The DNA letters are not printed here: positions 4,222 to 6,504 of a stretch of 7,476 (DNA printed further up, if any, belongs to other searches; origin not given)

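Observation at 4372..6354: In-frame fusion of a complete membrane-glycolipid-type GT4 glycosyltransferase with a complete RecX (RecA inhibitor)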

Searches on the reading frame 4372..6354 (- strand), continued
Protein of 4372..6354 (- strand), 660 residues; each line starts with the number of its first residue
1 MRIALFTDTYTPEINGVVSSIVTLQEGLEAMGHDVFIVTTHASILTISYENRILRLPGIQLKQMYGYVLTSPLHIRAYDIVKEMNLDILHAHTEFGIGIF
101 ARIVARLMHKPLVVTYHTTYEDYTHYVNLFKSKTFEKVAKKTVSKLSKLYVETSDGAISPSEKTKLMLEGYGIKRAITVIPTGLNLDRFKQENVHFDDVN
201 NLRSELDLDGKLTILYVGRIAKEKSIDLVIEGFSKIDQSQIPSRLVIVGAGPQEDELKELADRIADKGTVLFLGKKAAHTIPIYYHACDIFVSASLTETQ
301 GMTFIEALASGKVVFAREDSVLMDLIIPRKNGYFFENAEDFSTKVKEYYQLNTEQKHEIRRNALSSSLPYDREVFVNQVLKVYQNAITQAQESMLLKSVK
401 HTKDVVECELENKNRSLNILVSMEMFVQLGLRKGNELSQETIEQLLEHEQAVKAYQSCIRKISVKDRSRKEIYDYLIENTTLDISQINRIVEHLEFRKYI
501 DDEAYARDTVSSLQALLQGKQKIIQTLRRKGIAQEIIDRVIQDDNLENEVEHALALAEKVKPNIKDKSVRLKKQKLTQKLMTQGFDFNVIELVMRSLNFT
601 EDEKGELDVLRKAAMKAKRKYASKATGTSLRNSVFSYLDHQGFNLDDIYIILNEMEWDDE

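Call 9: find_related_loci(query=A1, collection=genome_contigs, flank=5000)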
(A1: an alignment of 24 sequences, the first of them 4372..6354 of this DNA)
Query A1 (660 aa) in genome_contigs; peptide patterns used: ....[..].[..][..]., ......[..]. (x = any residue, [..] = any of these).
600 stretches matched a pattern (row limit reached: there are more); 597 encode a relative of the query (tblastn E <= 1e-3); the best 80 are kept; 80 distinct loci.
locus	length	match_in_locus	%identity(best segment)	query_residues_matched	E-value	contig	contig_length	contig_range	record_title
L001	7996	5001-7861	88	1-660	0e+0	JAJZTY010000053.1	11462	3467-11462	MAG: Bacillota bacterium isolate SKS3.bin96 NODE_9352_length_11462_cov_6.237936, whole genome shotgun sequence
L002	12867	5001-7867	83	1-660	0e+0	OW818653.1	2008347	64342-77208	metagenome genome assembly, chromosome: 1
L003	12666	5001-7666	73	1-660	0e+0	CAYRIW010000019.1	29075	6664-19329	MAG TPA_asm: uncultured Erysipelotrichaceae bacterium isolate SRP192927_co1_584 genome assembly, contig: NODE_2807_lengt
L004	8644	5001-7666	72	1-660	0e+0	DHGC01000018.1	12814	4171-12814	MAG TPA_asm: Erysipelotrichaceae bacterium UBA4808 UBA4808_contig_74135, whole genome shotgun sequence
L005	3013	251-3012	58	1-619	0e+0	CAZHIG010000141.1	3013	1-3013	MAG TPA_asm: uncultured Erysipelotrichaceae bacterium isolate SRP294416_co1_650 genome assembly, contig: NODE_85761_leng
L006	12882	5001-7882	54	1-660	0e+0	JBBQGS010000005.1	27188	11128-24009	MAG: Erysipelotrichales bacterium isolate Co_metawrap_945 Cmw_945_k141_9046232_length_27188_cov_8.0000, whole genome sho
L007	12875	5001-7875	51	1-660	0e+0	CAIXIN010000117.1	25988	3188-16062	uncultured bacterium isolate Loclat_bin-03787 genome assembly, contig: bin-03787:117/284, whole genome shotgun sequence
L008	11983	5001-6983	50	1-660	0e+0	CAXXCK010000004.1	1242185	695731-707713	MAG: Erysipelotrichaceae bacterium isolate b76e8e24-d245-4307-a20e-d676278d155c genome assembly, contig: contig_4, whole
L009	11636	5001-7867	82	1-660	0e+0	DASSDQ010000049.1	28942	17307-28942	MAG TPA_asm: Erysipelotrichaceae bacterium isolate SMAG_U955 k141_1052786, whole genome shotgun sequence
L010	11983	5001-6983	49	1-660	0e+0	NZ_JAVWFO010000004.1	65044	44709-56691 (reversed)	MAG: Anaerorhabdus sp. isolate CGS1Y1-bin47 NODE_300_length_65044_cov_35.953038, whole genome shotgun sequence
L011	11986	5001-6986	47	1-660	0e+0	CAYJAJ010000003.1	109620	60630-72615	MAG TPA_asm: uncultured Holdemania sp. isolate ERP123703_co1_16 genome assembly, contig: NODE_116_length_109620_cov_13.1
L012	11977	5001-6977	48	1-660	0e+0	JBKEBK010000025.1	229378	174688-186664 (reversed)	MAG: Anaerorhabdus sp. isolate VLC_074 k121_21142866, whole genome shotgun sequence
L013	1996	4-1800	50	64-660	0e+0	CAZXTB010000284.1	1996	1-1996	MAG TPA_asm: uncultured Erysipelotrichaceae bacterium isolate SRP272421_co2_81 genome assembly, contig: NODE_259610_leng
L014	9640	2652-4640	47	1-660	0e+0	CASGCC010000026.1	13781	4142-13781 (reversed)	uncultured Firmicutes bacterium isolate B38_L1_377377_idba_bin.39 genome assembly, contig: B38_L1_377377_idba_bin.39.fa_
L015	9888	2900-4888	45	1-660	0e+0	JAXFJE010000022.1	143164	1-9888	MAG: Erysipelotrichaceae bacterium isolate SUG2319 k141_14635, whole genome shotgun sequence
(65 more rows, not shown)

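Call 23: search_solved_structures(query=window:4372-6354:-, max_evalue=0.001)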
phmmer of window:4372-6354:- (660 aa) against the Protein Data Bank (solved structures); distinct sequences matched with E-value up to 0.001: 22.
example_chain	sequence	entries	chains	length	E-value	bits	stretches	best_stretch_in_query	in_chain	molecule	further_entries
3d5l_A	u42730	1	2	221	2.4e-14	56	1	422-594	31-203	Regulatory protein RecX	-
6d9t_A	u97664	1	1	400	4.3e-13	51.9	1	21-339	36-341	Glycosyl transferase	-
6n1x_A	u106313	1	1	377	4.6e-13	51.8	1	21-337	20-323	Glycosyltransferase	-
3e3v_A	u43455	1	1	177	4.8e-12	48.4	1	437-605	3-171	Regulatory protein recX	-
2jjm_A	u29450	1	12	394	4e-09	38.8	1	23-359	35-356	GLYCOSYL TRANSFERASE, GROUP 1 FAMILY PROTEIN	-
6kih_A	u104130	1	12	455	5e-09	38.5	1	142-334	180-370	Tll1590 protein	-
3mbo_A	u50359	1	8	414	5.2e-09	38.4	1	23-359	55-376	Glycosyltransferase, group 1 family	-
5i45_A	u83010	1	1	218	2.5e-08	36.1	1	207-339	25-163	Glycosyl transferases group 1 family protein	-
2f9f_A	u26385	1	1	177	1.4e-07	33.7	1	215-337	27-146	first mannosyl transferase (wbaZ-1)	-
4xso_B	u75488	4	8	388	1.7e-07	33.4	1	72-339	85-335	Alr3699 protein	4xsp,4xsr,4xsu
3qhp_A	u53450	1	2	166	3e-06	29.3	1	214-373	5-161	Type 1 capsular polysaccharide biosynthesis protein J (CapJ)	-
3c4q_A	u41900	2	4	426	1.9e-05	26.6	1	83-318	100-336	Predicted glycosyltransferases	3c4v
3c48_A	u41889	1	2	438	2.1e-05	26.5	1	83-318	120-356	Predicted glycosyltransferases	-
8qoy_A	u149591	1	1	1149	4.2e-05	25.5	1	202-340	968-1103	TagF-like capsule polymerase Cps3D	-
3fro_A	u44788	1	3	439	4.3e-05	25.5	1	200-392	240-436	GlgA glycogen synthase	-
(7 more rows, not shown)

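Call 33: predict_structure(alignment_id=A2)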
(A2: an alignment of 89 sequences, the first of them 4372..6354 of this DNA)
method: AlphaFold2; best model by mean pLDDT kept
length: 660 residues; sequences in the alignment: 89
mean_pLDDT: 86.7   pTM: 0.62
mean pLDDT of the five models: 86.7, 85.1, 84.2, 83.2, 83.0
residues with pLDDT >= 90: 366; 70-90: 242; 50-70: 30; < 50: 22
segments of 3 or more residues with pLDDT < 50: 13-17, 60-70, 124-127
pLDDT, mean of each block of 10 residues (from residue 1): 89 54 92 93 77 77 41 82 95 82 86 78 52 73 81 89 87 88 87 92 93 93 90 94 95 93 91 91 95 79 89 90 86 95 95 94 92 93 89 83 87 80 88 84 87 91 91 92 89 91 92 90 92 90 78 92 90 93 92 91 90 92 88 92 91 76
secondary structure, 60 per line:
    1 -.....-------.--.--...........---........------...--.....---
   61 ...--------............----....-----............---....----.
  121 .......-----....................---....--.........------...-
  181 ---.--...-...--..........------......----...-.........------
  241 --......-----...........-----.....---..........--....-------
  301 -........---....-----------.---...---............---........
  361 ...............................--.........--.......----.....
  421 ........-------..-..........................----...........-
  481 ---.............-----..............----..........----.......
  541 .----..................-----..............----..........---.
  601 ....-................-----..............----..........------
elements in order: E2-6 H20-30 E34-41 E48-50 E53-57 H72-83 E88-91 H97-108 E112-115 H120-127 H133-152 E156-159 H162-170 E177-179 H196-205 E212-217 H226-234 E243-248 H254-264 E270-274 H278-287 E290-293 H302-309 E313-316 E332-334 H338-349 H353-370 H372-391 E394-402 E405-411 E416-422 H423-428 H439-464 H469-479 H484-496 H502-515 H520-529 H534-541 H546-563 H569-582 H587-596 H600-604 H606-621 H627-640 H645-654

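Call 37: fold_search(model_id=the predicted structure, library=pdb)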
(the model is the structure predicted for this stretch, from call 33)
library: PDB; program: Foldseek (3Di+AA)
matches with E <= 10: 1552; with E <= 0.001: 473
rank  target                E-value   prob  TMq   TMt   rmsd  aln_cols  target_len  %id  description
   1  6n1x                  4.8e-19  1.00  0.40  0.64   6.7       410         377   20  BshA from Staphylococcus aureus complexed with UDP and N-acetylglucosamine (released 2019-08-21)
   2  3c48_B                1.8e-18  1.00  0.31  0.49  11.2       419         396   16  Structure of the retaining glycosyltransferase MshA: The first step in mycothiol biosynthesis. Organism: Corynebacteri (released 2008-03-25)
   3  6d9t                  1.9e-18  1.00  0.39  0.63   7.3       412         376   21  BshA from Staphylococcus aureus complexed with UDP (released 2019-05-08)
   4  3c48_A                2.4e-18  1.00  0.31  0.49  11.4       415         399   17  Structure of the retaining glycosyltransferase MshA: The first step in mycothiol biosynthesis. Organism: Corynebacteri (released 2008-03-25)
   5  2gej                  3.6e-18  1.00  0.40  0.68   6.4       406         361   21  Crystal Structure of phosphatidylinositol mannosyltransferase (PimA) from Mycobacterium smegmatis in complex with GDP-Ma (released 2007-04-03)
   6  3c4q_A                3.8e-18  1.00  0.42  0.64   6.2       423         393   16  Structure of the retaining glycosyltransferase MshA : The first step in mycothiol biosynthesis. Organism : Corynebacte (released 2008-04-01)
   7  4xsu_A                4.4e-18  1.00  0.39  0.63   6.0       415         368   18  Crystal structure of Anabaena Alr3699/HepE in complex with UDP and glucose (released 2016-01-13)
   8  4xsu_B                8.5e-18  1.00  0.40  0.65   5.9       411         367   18  Crystal structure of Anabaena Alr3699/HepE in complex with UDP and glucose (released 2016-01-13)
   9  5d00_B                1.2e-17  1.00  0.41  0.69   6.1       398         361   17  Crystal structure of BshA from B. subtilis complexed with N-acetylglucosaminyl-malate and UMP (released 2016-09-07)
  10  3mbo_B                1.4e-17  1.00  0.40  0.67   6.5       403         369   19  Crystal Structure of the Glycosyltransferase BaBshA bound with UDP and L-malate (released 2010-09-29)
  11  5d01_B                1.5e-17  1.00  0.40  0.67   6.3       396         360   18  Crystal structure of BshA from B. subtilis complexed with N-acetylglucosaminyl-malate (released 2016-09-07)
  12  3mbo_A                1.7e-17  1.00  0.40  0.64   7.0       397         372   19  Crystal Structure of the Glycosyltransferase BaBshA bound with UDP and L-malate (released 2010-09-29)
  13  4xsp_A                2.5e-17  1.00  0.41  0.68   5.4       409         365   18  Crystal structure of Anabaena Alr3699/HepE in complex with UDP (released 2016-01-13)
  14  3mbo_D                2.5e-17  1.00  0.41  0.67   6.5       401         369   19  Crystal Structure of the Glycosyltransferase BaBshA bound with UDP and L-malate (released 2010-09-29)
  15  3l01_A                2.7e-17  1.00  0.41  0.59   7.3       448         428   15  Crystal structure of monomeric glycogen synthase from Pyrococcus abyssi (released 2010-12-29)
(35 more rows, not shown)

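Call 66: search_protein_families(library=pfam, proteins=[L011:3951-4991:+], max_evalue=0.001)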
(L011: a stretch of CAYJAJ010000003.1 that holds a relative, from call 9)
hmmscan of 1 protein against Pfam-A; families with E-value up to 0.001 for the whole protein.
L011:3951-4991:+ (346 aa): 1 family
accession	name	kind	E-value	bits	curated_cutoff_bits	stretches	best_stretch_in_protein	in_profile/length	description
PF03706.18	LPG_synthase_TM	-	4.3e-38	131.9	33.4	1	15-327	5-302/302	Lysylphosphatidylglycerol synthase TM region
